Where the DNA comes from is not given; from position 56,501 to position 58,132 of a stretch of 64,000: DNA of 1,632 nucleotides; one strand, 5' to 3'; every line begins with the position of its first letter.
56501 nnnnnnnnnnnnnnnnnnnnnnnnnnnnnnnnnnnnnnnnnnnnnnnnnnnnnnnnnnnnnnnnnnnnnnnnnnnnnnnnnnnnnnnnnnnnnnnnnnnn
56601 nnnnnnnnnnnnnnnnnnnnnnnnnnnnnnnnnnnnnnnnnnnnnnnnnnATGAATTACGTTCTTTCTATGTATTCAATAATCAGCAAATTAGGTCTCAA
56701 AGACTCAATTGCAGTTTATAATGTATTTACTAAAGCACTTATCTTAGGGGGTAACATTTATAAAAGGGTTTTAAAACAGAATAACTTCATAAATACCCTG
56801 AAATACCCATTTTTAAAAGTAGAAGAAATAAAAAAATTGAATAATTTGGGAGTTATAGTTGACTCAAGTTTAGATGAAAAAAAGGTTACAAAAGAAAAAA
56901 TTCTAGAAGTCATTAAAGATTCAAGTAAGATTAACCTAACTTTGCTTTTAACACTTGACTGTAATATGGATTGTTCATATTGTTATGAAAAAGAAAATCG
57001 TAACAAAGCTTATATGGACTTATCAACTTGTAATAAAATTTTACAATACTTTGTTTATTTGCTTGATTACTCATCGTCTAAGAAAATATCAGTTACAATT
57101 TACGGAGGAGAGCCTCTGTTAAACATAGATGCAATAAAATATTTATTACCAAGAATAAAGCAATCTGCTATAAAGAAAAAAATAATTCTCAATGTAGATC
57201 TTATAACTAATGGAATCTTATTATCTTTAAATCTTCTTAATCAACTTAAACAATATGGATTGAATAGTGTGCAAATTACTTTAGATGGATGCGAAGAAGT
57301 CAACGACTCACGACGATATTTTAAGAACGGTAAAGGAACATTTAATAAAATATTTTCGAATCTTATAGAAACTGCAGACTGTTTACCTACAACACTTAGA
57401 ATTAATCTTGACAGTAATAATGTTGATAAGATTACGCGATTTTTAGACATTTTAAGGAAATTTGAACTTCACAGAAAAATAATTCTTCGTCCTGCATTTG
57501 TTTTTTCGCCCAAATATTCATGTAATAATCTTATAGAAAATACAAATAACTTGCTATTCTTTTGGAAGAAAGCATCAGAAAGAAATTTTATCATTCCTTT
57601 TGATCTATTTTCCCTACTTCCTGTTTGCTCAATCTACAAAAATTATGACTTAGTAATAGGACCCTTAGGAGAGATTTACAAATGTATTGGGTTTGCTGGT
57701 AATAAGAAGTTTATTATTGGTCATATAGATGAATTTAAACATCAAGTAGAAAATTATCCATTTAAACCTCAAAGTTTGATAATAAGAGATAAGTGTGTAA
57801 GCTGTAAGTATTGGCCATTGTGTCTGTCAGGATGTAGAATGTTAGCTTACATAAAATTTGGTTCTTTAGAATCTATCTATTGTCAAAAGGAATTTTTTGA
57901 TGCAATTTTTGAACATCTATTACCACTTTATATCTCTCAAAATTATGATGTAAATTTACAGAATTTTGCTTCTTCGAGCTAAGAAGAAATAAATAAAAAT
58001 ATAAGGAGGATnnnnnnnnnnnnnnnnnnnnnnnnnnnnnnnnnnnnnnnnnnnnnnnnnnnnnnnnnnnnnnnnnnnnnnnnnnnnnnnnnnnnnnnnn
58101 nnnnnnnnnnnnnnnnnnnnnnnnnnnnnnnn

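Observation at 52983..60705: Candidate peptide/protein-modification (RiPP- or bacteriocin-like) cluster: rSAM-SPASM maturase, PaaK-like ligase, nitrilase-family hydrolase, HEXXH protein, CPBP immunity-like protein and ABC-2 exporter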

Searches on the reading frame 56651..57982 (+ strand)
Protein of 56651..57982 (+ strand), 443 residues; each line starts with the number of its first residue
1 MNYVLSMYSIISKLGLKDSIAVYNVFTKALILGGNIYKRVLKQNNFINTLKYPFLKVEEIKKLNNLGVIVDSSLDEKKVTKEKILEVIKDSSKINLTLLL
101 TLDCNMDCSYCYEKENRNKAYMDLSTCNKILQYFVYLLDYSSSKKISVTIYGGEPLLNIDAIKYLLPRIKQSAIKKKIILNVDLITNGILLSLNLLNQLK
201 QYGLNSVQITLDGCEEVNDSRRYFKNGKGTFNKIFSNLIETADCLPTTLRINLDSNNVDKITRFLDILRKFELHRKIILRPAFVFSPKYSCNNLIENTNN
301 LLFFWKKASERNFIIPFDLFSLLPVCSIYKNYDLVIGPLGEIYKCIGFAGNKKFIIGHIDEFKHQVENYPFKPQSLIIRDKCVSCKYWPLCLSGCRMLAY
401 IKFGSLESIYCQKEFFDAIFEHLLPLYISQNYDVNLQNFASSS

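Call 3: search_protein_families(library=pfam, proteins=[window:56651-57982:+], max_evalue=0.1)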
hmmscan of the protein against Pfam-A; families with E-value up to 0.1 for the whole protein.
window:56651-57982:+ (443 aa): 2 families
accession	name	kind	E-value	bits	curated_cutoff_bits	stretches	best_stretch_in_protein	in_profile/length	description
PF04055.27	Radical_SAM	-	4.4e-15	56.7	29.5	1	100-250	3-147/166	Radical SAM superfamily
PF13353.11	Fer4_12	-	1.8e-11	44.9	22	1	99-219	10-121/137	4Fe-4S single cluster domain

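Call 4: search_protein_families(library=ncbifam, proteins=[window:56651-57982:+], max_evalue=0.1)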
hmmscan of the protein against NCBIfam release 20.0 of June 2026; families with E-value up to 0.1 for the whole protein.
window:56651-57982:+ (443 aa): 77 families (the best 25 are shown)
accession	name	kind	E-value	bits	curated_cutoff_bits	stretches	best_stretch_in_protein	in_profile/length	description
NF038107.1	rSAM_NF038107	equivalog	4.2e-65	220.2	600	1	41-432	32-435/444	Cys-every-fifth radical SAM/SPASM peptide maturase CefB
TIGR04280.1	geopep_mat_rSAM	hypoth_equivalog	8.5e-62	209.5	400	1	47-424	37-421/428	geopeptide radical SAM maturase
NF052473.1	rSAM_FlmE_OhkG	exception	3.4e-45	154.6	500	2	6-274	4-282/481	FlmE/OhkG family radical SAM/SPASM peptide maturase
TIGR04463.1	rSAM_vs_C_rich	equivalog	3.5e-45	154.6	525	1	36-396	32-395/438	TIGR04463 family radical SAM/SPASM RiPP maturase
NF047865.1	rSAM_PapB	equivalog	8.2e-39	133.7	340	2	96-307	5-214/330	PapB family radical SAM/SPASM ranthipeptide maturase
TIGR04334.1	rSAM_Clo7bot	equivalog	1.7e-38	132.4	600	1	6-397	3-407/440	radical SAM/SPASM domain Clo7bot peptide maturase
TIGR04064.1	rSAM_nif11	equivalog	4e-30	104.9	518.7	2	81-248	69-231/459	nif11-like peptide radical SAM maturase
NF041298.1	rSAM_mat_DynA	equivalog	4.7e-29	101.5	450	2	103-278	10-184/356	dynobactin maturation radical SAM/SPASM protein DynA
TIGR03974.1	rSAM_six_Cys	equivalog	7.5e-28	97.6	425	2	58-240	64-243/451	thioether cross-link-forming SCIFF peptide maturase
TIGR03906.1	quino_hemo_SAM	equivalog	4e-27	95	453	2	57-261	61-264/467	quinohemoprotein amine dehydrogenase maturation protein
TIGR04068.1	rSAM_ocin_clost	equivalog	6.9e-27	94.4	500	1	54-242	44-233/462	Cys-rich peptide radical SAM maturase CcpM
NF041707.1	rSAM_YhhB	equivalog_domain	2.3e-21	76.1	445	1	103-238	11-149/369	cyclophane-forming radical SAM/SPASM peptide maturase YhhB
NF040492.1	not_ScfB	exception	5.2e-21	75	855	2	69-239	69-240/450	ScfB-related radical SAM/SPASM orphan maturase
TIGR04136.1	rSAM_FibroRumin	equivalog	1.1e-20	73.9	400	1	18-273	12-283/458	FibroRumin system radical SAM peptide maturase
TIGR03942.1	sulfatase_rSAM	equivalog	2.3e-20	73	349.45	2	102-238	9-145/363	anaerobic sulfatase maturase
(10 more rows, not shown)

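Call 8: find_homologous_proteins(query=window:56651-57982:+)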
Query window:56651-57982:+ (443 aa): 270 proteins with E <= 0.001 among 8000 candidates; the best 120 are listed.
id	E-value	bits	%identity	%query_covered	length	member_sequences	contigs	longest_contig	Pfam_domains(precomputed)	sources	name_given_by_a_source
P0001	2.0e-52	197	32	90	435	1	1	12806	PF04055.28,PF13353.12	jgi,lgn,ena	-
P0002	1.8e-51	194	31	85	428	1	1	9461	PF04055.28,PF13353.12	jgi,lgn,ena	-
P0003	1.1e-46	178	33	83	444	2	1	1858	PF04055.28,PF13353.12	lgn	-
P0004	5.7e-45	172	29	86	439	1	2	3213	PF04055.28,PF13353.12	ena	-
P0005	1.7e-44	171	32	88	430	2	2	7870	PF04055.28,PF13353.12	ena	-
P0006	1.2e-43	168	31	85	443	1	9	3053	PF04055.28,PF13353.12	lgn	-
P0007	1.5e-43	167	30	76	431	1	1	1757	PF04055.28,PF13353.12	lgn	-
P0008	2.1e-40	157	33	86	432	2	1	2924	PF04055.28,PF13353.12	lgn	-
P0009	5.7e-40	156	32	81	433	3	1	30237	PF04055.28,PF13353.12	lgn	-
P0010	7.4e-40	155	28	87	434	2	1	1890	PF04055.28,PF13353.12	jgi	-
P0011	1.5e-39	154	32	80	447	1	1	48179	PF04055.28,PF13353.12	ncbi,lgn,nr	ncbi:MAG: radical SAM protein [Firmicutes bacterium]|nr:radical SAM protein [Bacillota bacterium]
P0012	3.4e-39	153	32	76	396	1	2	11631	PF04055.28,PF13353.12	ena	-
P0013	1.3e-38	151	32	84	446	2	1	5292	PF04055.28,PF13353.12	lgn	-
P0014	1.6e-38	151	28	85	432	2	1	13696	PF04055.28,PF13353.12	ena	-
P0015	5.9e-38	149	32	85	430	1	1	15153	PF04055.28,PF13353.12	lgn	-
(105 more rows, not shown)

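Call 9: find_encoding_contigs(protein=window:56651-57982:+, flank=10000)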
Protein window:56651-57982:+ (443 aa): 12 contigs read that carry it; 6 places shown.
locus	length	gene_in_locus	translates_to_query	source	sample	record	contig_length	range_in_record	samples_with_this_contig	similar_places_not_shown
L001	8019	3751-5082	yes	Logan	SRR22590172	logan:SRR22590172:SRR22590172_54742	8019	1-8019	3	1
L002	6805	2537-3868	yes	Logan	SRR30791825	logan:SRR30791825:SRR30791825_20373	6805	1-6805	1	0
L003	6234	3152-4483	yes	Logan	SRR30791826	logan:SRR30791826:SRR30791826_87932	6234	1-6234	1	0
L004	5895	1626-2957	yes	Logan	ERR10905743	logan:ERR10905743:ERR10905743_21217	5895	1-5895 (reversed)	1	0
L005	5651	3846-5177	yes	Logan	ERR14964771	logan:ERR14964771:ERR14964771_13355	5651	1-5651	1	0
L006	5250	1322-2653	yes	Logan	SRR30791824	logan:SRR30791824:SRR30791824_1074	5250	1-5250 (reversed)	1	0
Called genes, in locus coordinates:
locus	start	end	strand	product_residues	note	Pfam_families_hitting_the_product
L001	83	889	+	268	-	-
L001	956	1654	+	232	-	-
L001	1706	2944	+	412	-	-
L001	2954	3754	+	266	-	PF00795:CN_hydrolase (weak)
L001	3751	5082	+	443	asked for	PF13353:Fer4_12, PF04055:Radical_SAM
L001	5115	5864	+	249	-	PF02517:Rce1-like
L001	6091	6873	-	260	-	-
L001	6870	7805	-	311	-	PF00005:ABC_tran, PF13304:AAA_21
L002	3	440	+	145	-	?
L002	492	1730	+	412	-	-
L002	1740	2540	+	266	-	PF00795:CN_hydrolase (weak)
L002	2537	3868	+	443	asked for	PF13353:Fer4_12, PF04055:Radical_SAM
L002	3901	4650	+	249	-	PF02517:Rce1-like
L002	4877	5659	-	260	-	-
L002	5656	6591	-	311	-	PF00005:ABC_tran, PF13304:AAA_21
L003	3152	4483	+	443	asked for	PF13353:Fer4_12, PF04055:Radical_SAM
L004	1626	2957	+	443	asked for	PF13353:Fer4_12, PF04055:Radical_SAM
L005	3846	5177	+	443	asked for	PF13353:Fer4_12, PF04055:Radical_SAM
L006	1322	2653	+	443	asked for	PF13353:Fer4_12, PF04055:Radical_SAM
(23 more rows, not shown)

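Call 10: find_encoding_contigs(protein=P0001, flank=10000, max_places=3)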
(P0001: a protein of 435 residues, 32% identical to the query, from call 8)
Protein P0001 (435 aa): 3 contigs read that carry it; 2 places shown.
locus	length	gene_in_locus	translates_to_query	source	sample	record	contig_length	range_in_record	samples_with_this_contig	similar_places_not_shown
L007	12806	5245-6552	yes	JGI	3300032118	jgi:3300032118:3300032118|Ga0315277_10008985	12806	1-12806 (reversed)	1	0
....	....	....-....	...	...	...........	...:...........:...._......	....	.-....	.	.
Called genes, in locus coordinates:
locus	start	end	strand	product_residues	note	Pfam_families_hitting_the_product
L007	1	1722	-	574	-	?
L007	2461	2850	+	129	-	-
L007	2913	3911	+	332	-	-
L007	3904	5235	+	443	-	PF04055:Radical_SAM, PF13353:Fer4_12 (weak)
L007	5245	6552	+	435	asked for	PF04055:Radical_SAM, PF13353:Fer4_12 (weak)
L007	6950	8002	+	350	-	PF13584:BatD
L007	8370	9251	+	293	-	PF00639:Rotamase (faint), PF13145:Rotamase_2 (weak)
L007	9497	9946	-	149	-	-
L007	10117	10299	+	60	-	-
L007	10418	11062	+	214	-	PF01928:CYTH (weak)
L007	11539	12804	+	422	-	?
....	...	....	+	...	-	-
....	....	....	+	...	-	-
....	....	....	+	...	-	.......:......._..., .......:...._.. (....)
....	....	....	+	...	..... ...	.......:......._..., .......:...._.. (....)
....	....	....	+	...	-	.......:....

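Call 11: find_encoding_contigs(protein=P0002, flank=10000, max_places=3)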
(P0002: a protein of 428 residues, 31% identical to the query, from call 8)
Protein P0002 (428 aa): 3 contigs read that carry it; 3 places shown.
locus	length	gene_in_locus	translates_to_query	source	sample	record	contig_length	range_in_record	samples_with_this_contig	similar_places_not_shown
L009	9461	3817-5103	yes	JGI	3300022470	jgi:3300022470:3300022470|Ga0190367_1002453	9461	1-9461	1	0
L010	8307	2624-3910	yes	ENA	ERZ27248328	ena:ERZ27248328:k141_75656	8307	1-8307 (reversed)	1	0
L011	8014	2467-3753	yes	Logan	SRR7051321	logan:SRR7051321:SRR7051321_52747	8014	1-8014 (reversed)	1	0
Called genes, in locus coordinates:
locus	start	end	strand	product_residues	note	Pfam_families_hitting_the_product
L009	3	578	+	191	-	?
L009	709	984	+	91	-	-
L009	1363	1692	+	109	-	-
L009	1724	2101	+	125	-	-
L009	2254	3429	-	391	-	PF16286:DUF4932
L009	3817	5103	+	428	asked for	PF04055:Radical_SAM, PF13353:Fer4_12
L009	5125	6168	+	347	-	PF13175:AAA_15 (faint), PF02463:SMC_N (faint), PF00005:ABC_tran, PF13304:AAA_21 (weak), PF13732:DrrA1-3_C (weak)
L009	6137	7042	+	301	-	PF01061:ABC2_membrane (weak), PF12698:ABC2_membrane_3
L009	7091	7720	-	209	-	-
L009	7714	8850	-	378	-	-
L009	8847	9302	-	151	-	-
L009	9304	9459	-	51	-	?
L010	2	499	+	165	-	?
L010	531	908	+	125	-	-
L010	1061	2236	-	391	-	PF16286:DUF4932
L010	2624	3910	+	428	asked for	PF04055:Radical_SAM, PF13353:Fer4_12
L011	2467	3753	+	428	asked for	PF04055:Radical_SAM, PF13353:Fer4_12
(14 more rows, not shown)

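Call 17: search_protein_families(library=padloc, proteins=[window:56651-57982:+], max_evalue=0.01)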
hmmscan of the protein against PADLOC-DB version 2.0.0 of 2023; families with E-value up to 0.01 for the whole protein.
window:56651-57982:+ (443 aa): 2 families
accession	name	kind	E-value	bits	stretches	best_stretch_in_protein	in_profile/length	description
PDLC02903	pVip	-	2e-14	51.7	1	99-283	5-173/257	Viperins not associated with kinases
PDLC02904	pVip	-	9.4e-13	46.3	1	98-284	7-178/262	Viperins associated with kinases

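Call 19: search_solved_structures(query=window:56651-57982:+, max_evalue=0.001)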
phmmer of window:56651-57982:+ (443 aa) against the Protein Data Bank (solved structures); distinct sequences matched with E-value up to 0.001: 8.
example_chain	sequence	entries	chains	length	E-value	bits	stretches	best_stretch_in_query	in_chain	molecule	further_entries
5wgg_A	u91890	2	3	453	3.4e-20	75.6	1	81-410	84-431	Radical SAM domain protein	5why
9gm3_A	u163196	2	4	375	4.9e-08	35.5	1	100-238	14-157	ChlB radical SAM domain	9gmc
4k36_A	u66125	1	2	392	6.6e-08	35.1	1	102-426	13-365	Anaerobic sulfatase-maturating enzyme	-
6efn_A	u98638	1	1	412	8.7e-08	34.7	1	93-264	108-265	Sporulation killing factor maturation protein SkfB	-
4k37_A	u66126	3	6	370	1.5e-07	33.9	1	102-424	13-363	Anaerobic sulfatase-maturating enzyme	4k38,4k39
7tol_A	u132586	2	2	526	2.8e-05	26.4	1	97-264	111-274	glycerol dibiphytanyl glycerol tetraether - macrocyclic archaeol synthase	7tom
6c8v_A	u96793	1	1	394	0.00039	22.6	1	94-275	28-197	Coenzyme PQQ synthesis protein E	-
2fb2_A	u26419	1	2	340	0.00052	22.2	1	95-222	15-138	Molybdenum cofactor biosynthesis protein A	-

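Call 37: find_related_loci(query=A1, collection=genome_contigs, flank=10000)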
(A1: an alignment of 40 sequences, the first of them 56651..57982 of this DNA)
Query A1 (443 aa) in genome_contigs; peptide patterns used: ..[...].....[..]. (x = any residue, [..] = any of these).
600 stretches matched a pattern (row limit reached: there are more); 563 encode a relative of the query (tblastn E <= 1e-3); the best 80 are kept; 80 distinct loci.
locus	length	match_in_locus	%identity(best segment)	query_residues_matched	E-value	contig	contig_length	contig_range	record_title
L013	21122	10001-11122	28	62-424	2e-49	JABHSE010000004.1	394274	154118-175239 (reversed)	MAG: archaeon isolate SI039_bin30 k141_1969698, whole genome shotgun sequence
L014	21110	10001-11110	31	63-424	3e-48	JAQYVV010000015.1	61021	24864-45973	MAG: Desulfurivibrionaceae bacterium isolate SF_100_bin22 SF_100_bin.22.orig_100_contig-145_946, whole genome shotgun se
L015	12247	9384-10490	29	63-424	1e-47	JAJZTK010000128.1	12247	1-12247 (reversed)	MAG: Deltaproteobacteria bacterium isolate SKS3.bin71 NODE_8453_length_12247_cov_1.920545, whole genome shotgun sequence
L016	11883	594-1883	30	10-426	3e-47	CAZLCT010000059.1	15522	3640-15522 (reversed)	MAG TPA_asm: uncultured bacterium isolate binchicken_co256_57 genome assembly, contig: NODE_8802_length_15522_cov_5.5132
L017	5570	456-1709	27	22-426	4e-46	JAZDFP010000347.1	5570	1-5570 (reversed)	MAG: Planctomycetota bacterium isolate MEGAHIT-group-0.212 k141_17926923, whole genome shotgun sequence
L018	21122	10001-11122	28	58-417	1e-45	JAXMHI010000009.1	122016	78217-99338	MAG: bacterium isolate STL-UBA2 C4.194.fa-9, whole genome shotgun sequence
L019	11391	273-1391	29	58-424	3e-45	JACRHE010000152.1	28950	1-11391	MAG: Nitrospirae bacterium isolate NC_groundwater_1769_Pr3_B-0.1um_50_9 SR-2_scaffold_141_2570350, whole genome shotgun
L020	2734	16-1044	32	91-427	3e-45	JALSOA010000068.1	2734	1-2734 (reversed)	MAG: Acidobacteria bacterium isolate 356-284_metabat1_scaf2bin.085 356-284_scaffold_34163_c1, whole genome shotgun seque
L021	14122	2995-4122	29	58-424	4e-45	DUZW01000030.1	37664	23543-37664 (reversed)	MAG TPA_asm: Deltaproteobacteria bacterium isolate MAG_22309_dsfv_022 Ga0224510_10000337, whole genome shotgun sequence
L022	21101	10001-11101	28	63-424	7e-45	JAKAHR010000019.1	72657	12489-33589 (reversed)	MAG: Nitrospirae bacterium isolate WY3.bin121 NODE_508_length_72657_cov_3.577072, whole genome shotgun sequence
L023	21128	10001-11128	27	55-424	9e-45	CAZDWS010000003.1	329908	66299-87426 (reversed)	MAG TPA_asm: uncultured Geobacteraceae bacterium isolate SRP302447_co3_257 genome assembly, contig: NODE_67_length_32990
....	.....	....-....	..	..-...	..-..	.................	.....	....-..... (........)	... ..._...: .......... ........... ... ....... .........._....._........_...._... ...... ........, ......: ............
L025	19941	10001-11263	29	22-426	2e-44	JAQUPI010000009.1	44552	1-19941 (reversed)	MAG: Candidatus Omnitrophota bacterium isolate STD1_220 NODE_1611_length_44552_cov_4.500777_Sandtown_D1, whole genome sh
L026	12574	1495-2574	31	58-409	3e-44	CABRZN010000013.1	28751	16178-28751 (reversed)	MAG TPA_asm: uncultured Collinsella sp. isolate MGYG-HGUT-02069 genome assembly, contig: GUT_GENOME125783_13, whole geno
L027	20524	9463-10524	31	58-403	4e-44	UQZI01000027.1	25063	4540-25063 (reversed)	uncultured Collinsella sp. isolate UMGS790 genome assembly, contig: NODE_962_length_25063_cov_4.216371, whole genome sho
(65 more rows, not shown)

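Call 58: search_protein_families(library=pfam, proteins=[L093:11487-12692:-, L007:2853-3911:+, L007:2449-2850:+], max_evalue=1)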
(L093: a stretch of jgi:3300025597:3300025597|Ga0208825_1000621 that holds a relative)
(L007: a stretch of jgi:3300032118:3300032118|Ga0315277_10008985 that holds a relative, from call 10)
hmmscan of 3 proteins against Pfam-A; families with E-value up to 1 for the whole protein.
L093:11487-12692:- (401 aa): 3 families
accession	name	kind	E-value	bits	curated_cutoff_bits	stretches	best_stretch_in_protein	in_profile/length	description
PF02369.22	Big_1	-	0.00018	22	34.9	1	79-126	22-73/93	Bacterial Ig-like domain (group 1)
PF09134.16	Invasin_D3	-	0.022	15.7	33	1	80-125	26-74/98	Invasin, domain 3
PF13620.12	CarboxypepD_reg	-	0.029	15.1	32.3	1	82-118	6-43/82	Carboxypeptidase regulatory-like domain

L007:2853-3911:+ (352 aa): 1 family
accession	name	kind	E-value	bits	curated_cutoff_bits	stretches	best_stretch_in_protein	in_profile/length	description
PF18363.6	PI_PP_I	-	0.013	16.1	28.5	1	119-159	31-70/94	Phosphoinositide phosphatase insertion domain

L007:2449-2850:+ (133 aa): 0 families

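Call 59: predict_structure(alignment_id=A1)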
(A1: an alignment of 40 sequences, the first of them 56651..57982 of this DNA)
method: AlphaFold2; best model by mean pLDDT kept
length: 443 residues; sequences in the alignment: 40
mean_pLDDT: 87.1   pTM: 0.87
mean pLDDT of the five models: 87.1, 86.7, 85.5, 83.6, 83.6
residues with pLDDT >= 90: 261; 70-90: 127; 50-70: 45; < 50: 10
segments of 3 or more residues with pLDDT < 50: 438-443
pLDDT, mean of each block of 10 residues (from residue 1): 90 81 91 74 59 75 92 94 89 94 90 77 98 93 94 91 97 96 97 96 97 96 94 98 97 92 98 97 71 76 92 81 70 93 92 91 64 76 92 89 89 89 86 59 41
secondary structure, 60 per line:
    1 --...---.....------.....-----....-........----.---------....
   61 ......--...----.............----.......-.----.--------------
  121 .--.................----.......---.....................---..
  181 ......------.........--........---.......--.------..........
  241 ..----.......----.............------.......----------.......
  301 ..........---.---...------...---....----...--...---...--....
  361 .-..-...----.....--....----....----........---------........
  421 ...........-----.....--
elements in order: E3-5 E9-13 E20-24 E30-33 H35-42 H57-66 E69-71 H76-88 E93-99 H124-140 E145-151 H155-175 E179-186 H193-201 E204-211 H215-221 H231-242 E247-253 H258-270 E277-283 H294-310 E333-336 E341-343 H373-377 H380-383 H388-391 H396-403 H413-431 H437-441

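Call 62: fold_search(model_id=the predicted structure, library=pdb)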
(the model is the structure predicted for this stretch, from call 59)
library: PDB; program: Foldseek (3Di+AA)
matches with E <= 10: 1557; with E <= 0.001: 84
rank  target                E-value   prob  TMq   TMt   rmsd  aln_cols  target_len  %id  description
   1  5wgg_A                4.5e-21  1.00  0.71  0.72   5.4       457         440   21  Structural Insights into Thioether Bond Formation in the Biosynthesis of Sactipeptides (released 2017-07-26)
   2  5why_B                5.9e-21  1.00  0.67  0.70   9.0       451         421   22  Structural Insights into Thioether Bond Formation in the Biosynthesis of Sactipeptides (released 2017-07-26)
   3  5why_A                2.6e-20  1.00  0.68  0.71   8.8       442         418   22  Structural Insights into Thioether Bond Formation in the Biosynthesis of Sactipeptides (released 2017-07-26)
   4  8vpo                  2.1e-17  1.00  0.73  0.72   5.0       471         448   15  X-Ray Crystal Structure of TigE from Paramaledivibacter caminithermalis (released 2024-02-07)
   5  4k39_A                7.1e-15  1.00  0.59  0.71   4.5       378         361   20  Native anSMEcpe with bound AdoMet and Cp18Cys peptide (released 2013-05-08)
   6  4k36_A                8.0e-15  1.00  0.59  0.68   5.0       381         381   20  His6 tagged anSMEcpe with bound AdoMet (released 2013-05-08)
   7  4k37_B                1.1e-14  1.00  0.57  0.67   5.3       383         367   20  Native anSMEcpe with bound AdoMet (released 2013-05-08)
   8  4k39_B                1.1e-14  1.00  0.59  0.71   4.6       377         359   20  Native anSMEcpe with bound AdoMet and Cp18Cys peptide (released 2013-05-08)
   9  4k36_B                1.3e-14  1.00  0.61  0.72   4.4       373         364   19  His6 tagged anSMEcpe with bound AdoMet (released 2013-05-08)
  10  4k37_A                1.7e-14  1.00  0.60  0.71   4.4       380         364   20  Native anSMEcpe with bound AdoMet (released 2013-05-08)
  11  4k38_B                2.9e-14  1.00  0.58  0.70   5.2       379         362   20  Native anSMEcpe with bound AdoMet and Kp18Cys peptide (released 2013-05-08)
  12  4k38_A                4.1e-14  1.00  0.60  0.71   4.5       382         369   20  Native anSMEcpe with bound AdoMet and Kp18Cys peptide (released 2013-05-08)
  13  9gmc_A                1.1e-12  1.00  0.63  0.73   4.1       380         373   18  Crystal structure of the complex formed between the radical SAM protein ChlB and the R3A mutant of ChlA (released 2025-06-25)
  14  5v1q_B                1.3e-12  1.00  0.52  0.52  11.7       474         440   14  Crystal structure of Streptococcus suis SuiB (released 2017-08-30)
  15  9gmc_C                2.1e-12  1.00  0.62  0.73   4.1       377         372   18  Crystal structure of the complex formed between the radical SAM protein ChlB and the R3A mutant of ChlA (released 2025-06-25)
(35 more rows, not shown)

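Call 69: find_encoding_contigs(protein=P0005, flank=6000, max_places=1)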
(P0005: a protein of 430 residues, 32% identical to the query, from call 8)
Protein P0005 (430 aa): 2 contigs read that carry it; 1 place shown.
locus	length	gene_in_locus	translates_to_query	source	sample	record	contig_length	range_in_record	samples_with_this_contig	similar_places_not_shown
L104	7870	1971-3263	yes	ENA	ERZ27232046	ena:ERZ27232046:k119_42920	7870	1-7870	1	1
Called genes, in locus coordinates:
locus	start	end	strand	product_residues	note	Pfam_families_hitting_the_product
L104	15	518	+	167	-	-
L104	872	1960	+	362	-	PF00438:S-AdoMet_synt_N, PF02772:S-AdoMet_synt_M, PF02773:S-AdoMet_synt_C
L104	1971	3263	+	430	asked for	PF04055:Radical_SAM, PF13353:Fer4_12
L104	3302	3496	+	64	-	-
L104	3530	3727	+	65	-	-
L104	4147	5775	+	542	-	PF00664:ABC_membrane, PF00005:ABC_tran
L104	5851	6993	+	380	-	PF03572:Peptidase_S41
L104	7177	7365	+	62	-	-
